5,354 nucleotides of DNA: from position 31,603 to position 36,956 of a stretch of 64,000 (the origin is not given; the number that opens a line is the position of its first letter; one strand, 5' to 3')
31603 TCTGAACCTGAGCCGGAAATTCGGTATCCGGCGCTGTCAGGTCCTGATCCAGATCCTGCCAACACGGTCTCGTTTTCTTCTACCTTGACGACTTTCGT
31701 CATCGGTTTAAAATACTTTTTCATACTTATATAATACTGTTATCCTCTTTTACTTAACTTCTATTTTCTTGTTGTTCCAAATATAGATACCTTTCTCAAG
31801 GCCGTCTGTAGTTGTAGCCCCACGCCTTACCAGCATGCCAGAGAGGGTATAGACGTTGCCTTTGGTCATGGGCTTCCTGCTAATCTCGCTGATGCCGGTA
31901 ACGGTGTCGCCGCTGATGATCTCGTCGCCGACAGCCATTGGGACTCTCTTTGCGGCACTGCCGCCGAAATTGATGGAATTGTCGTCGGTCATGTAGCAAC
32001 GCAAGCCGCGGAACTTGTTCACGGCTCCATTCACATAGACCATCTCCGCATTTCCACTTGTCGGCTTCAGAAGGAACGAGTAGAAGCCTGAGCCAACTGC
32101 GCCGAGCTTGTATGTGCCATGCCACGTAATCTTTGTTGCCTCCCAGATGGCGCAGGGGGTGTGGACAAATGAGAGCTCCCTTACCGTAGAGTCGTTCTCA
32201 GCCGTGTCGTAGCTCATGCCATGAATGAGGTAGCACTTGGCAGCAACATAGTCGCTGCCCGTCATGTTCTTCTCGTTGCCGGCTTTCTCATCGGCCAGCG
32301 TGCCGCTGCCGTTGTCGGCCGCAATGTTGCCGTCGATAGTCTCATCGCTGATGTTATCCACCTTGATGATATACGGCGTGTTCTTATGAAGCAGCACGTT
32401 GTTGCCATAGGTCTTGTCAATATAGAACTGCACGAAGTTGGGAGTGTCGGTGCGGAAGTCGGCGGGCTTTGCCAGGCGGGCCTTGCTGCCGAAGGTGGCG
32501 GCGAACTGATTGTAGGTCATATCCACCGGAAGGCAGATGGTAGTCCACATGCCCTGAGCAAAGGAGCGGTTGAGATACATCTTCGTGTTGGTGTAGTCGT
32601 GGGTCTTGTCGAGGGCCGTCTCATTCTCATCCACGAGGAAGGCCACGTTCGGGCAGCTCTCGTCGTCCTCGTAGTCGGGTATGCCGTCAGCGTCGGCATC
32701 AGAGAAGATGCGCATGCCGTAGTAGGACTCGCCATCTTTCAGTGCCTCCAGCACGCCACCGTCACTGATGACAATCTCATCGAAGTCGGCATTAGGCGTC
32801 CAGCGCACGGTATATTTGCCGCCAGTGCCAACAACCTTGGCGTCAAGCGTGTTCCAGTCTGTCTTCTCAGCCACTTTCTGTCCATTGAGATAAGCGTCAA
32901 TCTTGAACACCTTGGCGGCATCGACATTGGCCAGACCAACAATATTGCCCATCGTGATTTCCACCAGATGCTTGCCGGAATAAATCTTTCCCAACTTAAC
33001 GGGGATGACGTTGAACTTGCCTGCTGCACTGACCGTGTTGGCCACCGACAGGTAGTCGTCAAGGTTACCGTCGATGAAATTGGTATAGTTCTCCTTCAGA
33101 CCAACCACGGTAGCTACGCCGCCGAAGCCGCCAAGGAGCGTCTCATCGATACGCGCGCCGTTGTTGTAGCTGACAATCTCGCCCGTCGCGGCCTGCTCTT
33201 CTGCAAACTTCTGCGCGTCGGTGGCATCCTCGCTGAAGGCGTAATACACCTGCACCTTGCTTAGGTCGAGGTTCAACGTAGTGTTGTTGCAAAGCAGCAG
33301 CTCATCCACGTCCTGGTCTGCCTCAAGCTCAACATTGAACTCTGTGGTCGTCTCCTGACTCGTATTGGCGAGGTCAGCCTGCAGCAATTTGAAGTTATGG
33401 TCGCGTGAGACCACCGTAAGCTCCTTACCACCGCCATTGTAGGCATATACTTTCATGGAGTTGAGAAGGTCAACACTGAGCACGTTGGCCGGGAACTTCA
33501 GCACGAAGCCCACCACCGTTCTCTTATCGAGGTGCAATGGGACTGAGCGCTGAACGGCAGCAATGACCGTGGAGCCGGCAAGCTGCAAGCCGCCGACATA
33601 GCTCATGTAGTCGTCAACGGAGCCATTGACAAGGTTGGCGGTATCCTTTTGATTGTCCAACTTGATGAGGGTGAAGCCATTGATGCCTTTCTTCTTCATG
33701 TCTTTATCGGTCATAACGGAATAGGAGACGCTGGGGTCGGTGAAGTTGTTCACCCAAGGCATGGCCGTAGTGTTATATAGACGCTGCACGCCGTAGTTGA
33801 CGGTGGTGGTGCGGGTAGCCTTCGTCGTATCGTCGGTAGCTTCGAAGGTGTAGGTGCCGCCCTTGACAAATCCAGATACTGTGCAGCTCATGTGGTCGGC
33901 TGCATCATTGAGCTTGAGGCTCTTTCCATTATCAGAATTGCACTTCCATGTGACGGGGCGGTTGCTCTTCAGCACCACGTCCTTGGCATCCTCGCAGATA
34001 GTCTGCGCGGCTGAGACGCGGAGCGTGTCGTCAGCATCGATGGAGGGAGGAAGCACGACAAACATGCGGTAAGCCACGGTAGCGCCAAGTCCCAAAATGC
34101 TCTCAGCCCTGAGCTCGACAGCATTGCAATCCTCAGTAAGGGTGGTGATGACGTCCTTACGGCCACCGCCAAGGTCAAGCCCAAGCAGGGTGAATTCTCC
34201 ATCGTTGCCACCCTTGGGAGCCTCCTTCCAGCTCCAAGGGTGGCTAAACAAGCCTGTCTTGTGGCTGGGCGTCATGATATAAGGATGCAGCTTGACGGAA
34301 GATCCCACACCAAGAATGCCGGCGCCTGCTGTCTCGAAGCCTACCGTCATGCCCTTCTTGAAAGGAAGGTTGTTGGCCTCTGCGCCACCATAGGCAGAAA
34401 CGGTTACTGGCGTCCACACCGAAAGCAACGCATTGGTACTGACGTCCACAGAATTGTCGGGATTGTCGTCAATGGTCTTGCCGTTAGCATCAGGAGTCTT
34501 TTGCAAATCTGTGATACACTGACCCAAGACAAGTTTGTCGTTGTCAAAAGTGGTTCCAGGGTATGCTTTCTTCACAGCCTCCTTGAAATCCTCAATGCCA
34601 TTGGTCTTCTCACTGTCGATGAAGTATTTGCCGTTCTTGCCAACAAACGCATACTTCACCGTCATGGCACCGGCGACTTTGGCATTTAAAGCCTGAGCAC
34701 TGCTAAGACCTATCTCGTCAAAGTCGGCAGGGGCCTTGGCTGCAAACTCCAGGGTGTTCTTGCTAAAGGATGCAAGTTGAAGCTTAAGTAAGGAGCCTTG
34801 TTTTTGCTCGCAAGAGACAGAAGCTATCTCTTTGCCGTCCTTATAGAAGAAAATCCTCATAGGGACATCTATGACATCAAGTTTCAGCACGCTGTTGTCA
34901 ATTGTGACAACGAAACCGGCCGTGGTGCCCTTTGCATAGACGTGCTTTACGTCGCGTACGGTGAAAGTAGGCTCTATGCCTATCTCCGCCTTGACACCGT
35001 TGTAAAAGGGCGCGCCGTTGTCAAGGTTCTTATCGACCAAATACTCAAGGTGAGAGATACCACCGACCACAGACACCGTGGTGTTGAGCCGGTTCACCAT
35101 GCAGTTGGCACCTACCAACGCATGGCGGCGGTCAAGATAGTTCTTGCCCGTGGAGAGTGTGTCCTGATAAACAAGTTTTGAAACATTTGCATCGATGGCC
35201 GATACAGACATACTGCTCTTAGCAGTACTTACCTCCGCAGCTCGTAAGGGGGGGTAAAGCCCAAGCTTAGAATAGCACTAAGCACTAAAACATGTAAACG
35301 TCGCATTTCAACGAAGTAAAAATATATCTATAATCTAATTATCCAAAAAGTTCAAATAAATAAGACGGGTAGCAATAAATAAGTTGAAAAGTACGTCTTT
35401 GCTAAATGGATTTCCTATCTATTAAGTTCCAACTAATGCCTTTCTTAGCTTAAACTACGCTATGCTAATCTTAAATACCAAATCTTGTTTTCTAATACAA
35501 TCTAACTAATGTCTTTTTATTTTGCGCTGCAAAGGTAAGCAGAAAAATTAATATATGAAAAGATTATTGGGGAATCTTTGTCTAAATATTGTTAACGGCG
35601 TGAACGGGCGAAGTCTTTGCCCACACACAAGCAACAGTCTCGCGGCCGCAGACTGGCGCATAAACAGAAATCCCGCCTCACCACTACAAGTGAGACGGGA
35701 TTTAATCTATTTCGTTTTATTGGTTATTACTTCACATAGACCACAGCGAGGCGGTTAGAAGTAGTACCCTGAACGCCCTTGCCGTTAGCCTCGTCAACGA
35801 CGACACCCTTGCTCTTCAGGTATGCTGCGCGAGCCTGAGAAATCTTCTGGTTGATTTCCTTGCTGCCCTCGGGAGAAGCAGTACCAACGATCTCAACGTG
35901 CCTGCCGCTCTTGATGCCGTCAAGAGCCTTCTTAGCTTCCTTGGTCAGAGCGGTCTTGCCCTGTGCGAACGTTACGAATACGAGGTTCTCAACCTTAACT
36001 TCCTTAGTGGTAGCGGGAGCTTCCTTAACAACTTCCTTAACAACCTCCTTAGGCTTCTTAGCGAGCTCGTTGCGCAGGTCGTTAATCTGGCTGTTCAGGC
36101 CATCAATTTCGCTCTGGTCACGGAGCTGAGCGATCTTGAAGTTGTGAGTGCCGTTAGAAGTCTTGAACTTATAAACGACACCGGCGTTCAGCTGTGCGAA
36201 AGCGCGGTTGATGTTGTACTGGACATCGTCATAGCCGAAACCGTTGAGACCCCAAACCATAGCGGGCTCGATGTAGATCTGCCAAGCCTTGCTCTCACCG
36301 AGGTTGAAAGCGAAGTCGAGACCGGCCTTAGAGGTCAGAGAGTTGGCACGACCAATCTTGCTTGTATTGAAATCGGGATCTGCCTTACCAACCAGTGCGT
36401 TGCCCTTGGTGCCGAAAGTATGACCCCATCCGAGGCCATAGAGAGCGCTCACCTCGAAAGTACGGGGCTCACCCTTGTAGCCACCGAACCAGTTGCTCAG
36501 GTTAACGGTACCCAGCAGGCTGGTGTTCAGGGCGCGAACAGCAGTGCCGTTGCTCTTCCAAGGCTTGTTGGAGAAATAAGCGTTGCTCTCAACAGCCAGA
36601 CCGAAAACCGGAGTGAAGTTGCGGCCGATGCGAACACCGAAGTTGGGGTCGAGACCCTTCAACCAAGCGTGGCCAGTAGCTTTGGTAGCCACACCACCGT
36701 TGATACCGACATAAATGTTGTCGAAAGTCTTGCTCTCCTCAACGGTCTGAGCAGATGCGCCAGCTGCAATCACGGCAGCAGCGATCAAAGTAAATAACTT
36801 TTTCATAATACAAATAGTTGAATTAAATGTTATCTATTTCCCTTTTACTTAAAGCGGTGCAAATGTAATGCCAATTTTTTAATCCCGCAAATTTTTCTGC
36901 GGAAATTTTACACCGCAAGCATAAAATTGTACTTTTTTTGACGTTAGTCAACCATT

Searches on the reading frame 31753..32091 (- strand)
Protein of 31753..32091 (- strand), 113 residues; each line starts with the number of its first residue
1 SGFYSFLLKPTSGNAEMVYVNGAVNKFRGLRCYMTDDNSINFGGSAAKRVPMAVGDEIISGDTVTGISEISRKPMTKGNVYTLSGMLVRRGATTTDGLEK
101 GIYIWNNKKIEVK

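Call 7: search_protein_families(library=pfam, proteins=[window:31753-32091:-], max_evalue=10)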
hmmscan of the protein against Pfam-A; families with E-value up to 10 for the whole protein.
seq(113 aa): 0 families

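Call 8: search_protein_families(library=ncbifam, proteins=[window:31753-32091:-], max_evalue=10)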
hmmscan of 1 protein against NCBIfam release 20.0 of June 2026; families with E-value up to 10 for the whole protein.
seq(113 aa): 0 families

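Call 65: search_protein_families(library=pfam, alignment_id=A3, max_evalue=1)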
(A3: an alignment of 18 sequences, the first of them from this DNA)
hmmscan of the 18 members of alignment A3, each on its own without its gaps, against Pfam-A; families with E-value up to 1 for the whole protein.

A. member 1, seq(95 aa): 0 families

B. families by the number of members that match (of 18 scanned): 6 families
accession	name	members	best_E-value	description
PF18202.7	TQ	1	0.035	T-Q ester bond containing domain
PF06019.16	Phage_30_8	1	0.054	Phage GP30.8 protein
PF23319.1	CobW_C_DAAF9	1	0.065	DAAF9 CobW_C-like domain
PF13392.12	HNH_3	1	0.15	HNH endonuclease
PF20063.5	DUF6462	1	0.17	Family of unknown function (DUF6462)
PF12489.13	ARA70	1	0.19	Nuclear coactivator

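Call 66: search_solved_structures(query=A3, max_evalue=10, show_alignments=2)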
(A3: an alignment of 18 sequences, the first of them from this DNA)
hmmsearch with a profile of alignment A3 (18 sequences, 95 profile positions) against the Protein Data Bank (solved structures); distinct sequences matched with E-value up to 10: 5.
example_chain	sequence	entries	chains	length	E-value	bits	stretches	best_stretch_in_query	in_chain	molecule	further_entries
4kca_A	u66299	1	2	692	5.5e-05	26.6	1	47-93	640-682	Endo-1,5-alpha-L-arabinanase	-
7jvi_A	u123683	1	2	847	0.018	18.6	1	46-92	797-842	Beta-helix domain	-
8bbl_A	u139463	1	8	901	0.87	13.2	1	33-80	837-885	Beta-N-acetylhexosaminidase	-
6l7i_G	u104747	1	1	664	0.93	13.1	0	37-81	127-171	TccC2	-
6jx7_A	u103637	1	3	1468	1.5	12.4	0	50-86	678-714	Feline Infectious Peritonitis Virus Spike Protein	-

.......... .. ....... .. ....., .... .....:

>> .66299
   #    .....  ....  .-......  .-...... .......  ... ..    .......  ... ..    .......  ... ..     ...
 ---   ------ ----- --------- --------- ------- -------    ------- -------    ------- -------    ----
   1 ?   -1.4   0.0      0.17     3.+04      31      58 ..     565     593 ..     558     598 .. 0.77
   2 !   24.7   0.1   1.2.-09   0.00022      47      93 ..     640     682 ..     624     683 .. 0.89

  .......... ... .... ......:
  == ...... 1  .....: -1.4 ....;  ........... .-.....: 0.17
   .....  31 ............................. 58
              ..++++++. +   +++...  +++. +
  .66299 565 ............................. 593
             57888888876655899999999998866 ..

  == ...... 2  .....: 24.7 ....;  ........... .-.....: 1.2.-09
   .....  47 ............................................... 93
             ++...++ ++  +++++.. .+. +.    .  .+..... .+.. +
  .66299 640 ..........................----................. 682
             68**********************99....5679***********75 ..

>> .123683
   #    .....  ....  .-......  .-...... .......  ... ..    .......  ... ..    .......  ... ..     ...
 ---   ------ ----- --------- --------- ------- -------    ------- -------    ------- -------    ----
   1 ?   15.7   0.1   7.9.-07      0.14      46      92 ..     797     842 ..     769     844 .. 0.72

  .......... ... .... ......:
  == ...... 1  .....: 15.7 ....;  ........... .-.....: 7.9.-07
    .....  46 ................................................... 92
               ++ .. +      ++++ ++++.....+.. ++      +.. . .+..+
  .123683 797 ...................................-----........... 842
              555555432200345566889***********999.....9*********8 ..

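Call 70: predict_structure(alignment_id=A3)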
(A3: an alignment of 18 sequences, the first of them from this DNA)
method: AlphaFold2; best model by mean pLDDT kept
length: 95 residues; sequences in the alignment: 18
mean_pLDDT: 65.7   pTM: 0.39
mean pLDDT of the five models: 65.7, 65.1, 65.0, 63.9, 61.3
residues with pLDDT >= 90: 14; 70-90: 24; 50-70: 30; < 50: 27
segments of 3 or more residues with pLDDT < 50: 17-19, 23-27, 33-36, 48-53
pLDDT, mean of each block of 10 residues (from residue 1): 51 49 49 53 50 61 90 87 89 89
secondary structure, 60 per line:
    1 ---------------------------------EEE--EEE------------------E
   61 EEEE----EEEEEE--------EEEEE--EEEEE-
elements in order: E34-36 E39-41 E60-64 E69-74 E83-87 E90-94

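Call 74: fold_search(model_id=the predicted structure, library=pdb)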
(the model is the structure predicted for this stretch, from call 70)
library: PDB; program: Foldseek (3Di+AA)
matches with E <= 10: 29; with E <= 0.001: 0
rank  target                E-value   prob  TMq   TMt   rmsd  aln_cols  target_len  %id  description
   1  4xtb                  1.9e+00  0.14  0.22  0.20   4.3        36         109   17  Crystal structure of the N-terminal domain of the human mitochondrial calcium uniporter (released 2015-09-16)
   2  5kue                  2.5e+00  0.08  0.19  0.19   4.5        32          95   12  Human SeMet incorporated I141M/L146M mitochondrial calcium uniporter (residues 72-189) crystal structure with magnesium (released 2016-09-07)
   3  5kug                  2.7e+00  0.12  0.22  0.22   4.4        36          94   17  Human mitochondrial calcium uniporter (residues 72-189) crystal structure with lithium (released 2016-09-07)
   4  3rkp_B                3.7e+00  0.18  0.26  0.08   4.9        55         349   16  Crystal structure of BcpA*(D312A), the major pilin subunit of Bacillus cereus (released 2012-05-30)
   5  6rvv_AA               4.4e+00  0.02  0.13  0.20   9.6        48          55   14  Structure of left-handed protein cage consisting of 24 eleven-membered ring proteins held together by gold (I) bridge (released 2019-06-12)
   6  8urg                  4.7e+00  0.07  0.22  0.22   4.1        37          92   22  Human mitochondrial calcium uniporter crystal structure (residues 74-165 resolved) with lithium (released 2025-01-22)
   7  3kpt_A                5.1e+00  0.14  0.26  0.08   5.0        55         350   18  Crystal structure of BcpA, the major pilin subunit of Bacillus cereus (released 2009-11-24)
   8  6fnz_C                6.9e+00  0.11  0.24  0.29   4.0        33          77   18  Crystal Structure of domain-swapped C-terminal domain of human doublecortin (released 2018-04-04)
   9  6kvx                  7.4e+00  0.05  0.22  0.10   4.1        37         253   22  Crystal structure of the N-terminal domain single mutant (D119A) of the human mitochondrial calcium uniporter fused with (released 2020-05-27)
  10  9dqp_B                7.4e+00  0.04  0.15  0.07   3.2        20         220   35  Crystal structure of apo-HrmJ from Streptomyces sp. Ag109_G2-6 (HrmJ-ssa) (released 2025-02-12)
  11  2l7q_MODEL_1_A        7.4e+00  0.04  0.15  0.11   7.5        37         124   16  Solution NMR structure of conjugate transposon protein BVU_1572(27-141) from Bacteroides Vulgatus, Northeast S (released 2010-12-29)
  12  6rf8_N                7.4e+00  0.03  0.21  0.21   9.9        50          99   24  Cryo-EM structure of the N-terminal DC repeat (NDC) of NDC-NDC chimera (human sequence) bound to 13-protofilament GDP- (released 2020-04-15)
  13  8cem_F                7.9e+00  0.07  0.22  0.04   8.2        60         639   13  Structure of bovine native C3, re-refinement (released 2023-04-05)
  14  9dqp_A                7.9e+00  0.05  0.15  0.07   3.2        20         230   35  Crystal structure of apo-HrmJ from Streptomyces sp. Ag109_G2-6 (HrmJ-ssa) (released 2025-02-12)
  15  3wqg_A                7.9e+00  0.04  0.14  0.04   5.3        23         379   17  D-threo-3-hydroxyaspartate dehydratase C353A mutant in the metal-free form (released 2015-01-28)
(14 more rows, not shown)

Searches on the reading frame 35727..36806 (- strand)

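Call 5: search_protein_families(library=pfam, proteins=[window:35727-36806:-], max_evalue=0.01)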
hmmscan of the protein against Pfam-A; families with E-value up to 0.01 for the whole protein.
window:35727-36806:- (359 aa): 2 families
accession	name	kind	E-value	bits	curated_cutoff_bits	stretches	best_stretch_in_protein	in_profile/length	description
PF00691.25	OmpA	-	8.1e-05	23.3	27.2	1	279-329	1-59/98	OmpA family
PF05595.16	DUF771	-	0.0067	16.9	22.9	0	231-285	16-69/90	Domain of unknown function (DUF771)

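Call 6: search_protein_families(library=ncbifam, proteins=[window:35727-36806:-], max_evalue=0.01)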
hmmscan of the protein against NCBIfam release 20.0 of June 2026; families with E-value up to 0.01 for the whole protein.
window:35727-36806:- (359 aa): 3 families
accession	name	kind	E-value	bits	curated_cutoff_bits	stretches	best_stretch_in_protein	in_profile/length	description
NF053612.1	anchor_PA1041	equivalog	6.2e-05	23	250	1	249-344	107-209/236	PA1041 family peptidoglycan-binding anchor lipoprotein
NF053611.1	YiaD_Gzip_OmpA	equivalog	0.00014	21.7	175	1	268-338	94-174/206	YiaD family glycine zipper/OmpA-like lipoprotein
NF052644.1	T9SS_DNase_Rie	equivalog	0.00038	19.9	260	1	1-35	1-34/251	T9SS-dependent surface endonuclease, AS87_RS02955 family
